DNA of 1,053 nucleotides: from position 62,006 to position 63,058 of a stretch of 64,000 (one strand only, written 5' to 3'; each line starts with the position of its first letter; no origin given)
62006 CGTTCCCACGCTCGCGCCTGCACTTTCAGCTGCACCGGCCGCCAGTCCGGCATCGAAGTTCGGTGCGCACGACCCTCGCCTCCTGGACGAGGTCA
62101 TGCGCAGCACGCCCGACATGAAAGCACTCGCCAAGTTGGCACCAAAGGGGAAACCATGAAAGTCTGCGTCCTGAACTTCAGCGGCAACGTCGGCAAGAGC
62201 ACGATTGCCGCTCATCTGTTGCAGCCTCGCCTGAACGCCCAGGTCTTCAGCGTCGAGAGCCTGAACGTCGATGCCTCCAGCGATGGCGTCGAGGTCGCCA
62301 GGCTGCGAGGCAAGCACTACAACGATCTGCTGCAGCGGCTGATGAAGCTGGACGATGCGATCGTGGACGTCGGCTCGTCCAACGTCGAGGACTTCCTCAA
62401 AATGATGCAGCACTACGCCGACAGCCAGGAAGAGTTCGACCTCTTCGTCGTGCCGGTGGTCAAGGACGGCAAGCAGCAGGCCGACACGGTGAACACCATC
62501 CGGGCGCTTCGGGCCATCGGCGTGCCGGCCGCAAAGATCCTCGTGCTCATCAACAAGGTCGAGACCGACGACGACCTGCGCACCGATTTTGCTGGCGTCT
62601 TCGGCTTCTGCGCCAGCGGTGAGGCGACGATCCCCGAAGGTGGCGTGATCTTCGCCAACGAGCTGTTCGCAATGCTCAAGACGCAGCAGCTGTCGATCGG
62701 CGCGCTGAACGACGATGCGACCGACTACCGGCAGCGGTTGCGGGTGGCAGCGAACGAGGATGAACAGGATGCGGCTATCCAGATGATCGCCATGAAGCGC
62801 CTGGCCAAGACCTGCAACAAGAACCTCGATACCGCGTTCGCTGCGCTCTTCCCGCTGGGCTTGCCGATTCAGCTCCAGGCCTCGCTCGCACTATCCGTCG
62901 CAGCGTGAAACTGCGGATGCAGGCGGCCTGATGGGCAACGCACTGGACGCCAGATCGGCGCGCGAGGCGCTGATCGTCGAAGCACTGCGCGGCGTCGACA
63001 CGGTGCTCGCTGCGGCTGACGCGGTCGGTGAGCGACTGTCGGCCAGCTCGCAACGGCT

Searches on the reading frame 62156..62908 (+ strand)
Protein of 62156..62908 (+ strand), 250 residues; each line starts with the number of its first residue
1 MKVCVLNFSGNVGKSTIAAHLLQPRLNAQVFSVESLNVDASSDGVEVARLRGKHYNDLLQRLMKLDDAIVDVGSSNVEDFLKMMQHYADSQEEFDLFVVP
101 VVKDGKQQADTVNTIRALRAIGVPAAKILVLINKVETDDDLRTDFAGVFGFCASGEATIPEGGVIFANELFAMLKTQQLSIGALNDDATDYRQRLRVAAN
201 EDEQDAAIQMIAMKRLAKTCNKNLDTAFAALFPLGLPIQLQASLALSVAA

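Call 17: find_encoding_contigs(protein=window:62156-62908:+, flank=10000, max_places=2)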
Protein window:62156-62908:+ (250 aa): 24 contigs read that carry it; 2 places shown.
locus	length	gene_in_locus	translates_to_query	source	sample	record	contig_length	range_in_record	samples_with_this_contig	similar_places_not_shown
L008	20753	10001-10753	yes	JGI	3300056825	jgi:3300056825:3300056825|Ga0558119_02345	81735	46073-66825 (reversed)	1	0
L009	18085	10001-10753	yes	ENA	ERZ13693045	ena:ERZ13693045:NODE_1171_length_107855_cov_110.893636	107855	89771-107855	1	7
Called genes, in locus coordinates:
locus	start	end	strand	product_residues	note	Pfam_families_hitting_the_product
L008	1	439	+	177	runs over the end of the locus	PF08719:NADAR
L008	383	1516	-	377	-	PF00294:PfkB (weak)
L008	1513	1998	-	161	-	-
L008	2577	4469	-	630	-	PF24389:ORC-CDC6-like, PF13401:AAA_22 (faint)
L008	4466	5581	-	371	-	PF24390:PRTase-CE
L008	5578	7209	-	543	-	-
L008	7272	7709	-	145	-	PF03432:Relaxase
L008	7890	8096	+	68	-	-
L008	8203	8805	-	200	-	-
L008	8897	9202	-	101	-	-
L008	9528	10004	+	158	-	-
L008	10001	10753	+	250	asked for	-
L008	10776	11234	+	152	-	-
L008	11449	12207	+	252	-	PF05857:TraX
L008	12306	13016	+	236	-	-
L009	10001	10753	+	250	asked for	-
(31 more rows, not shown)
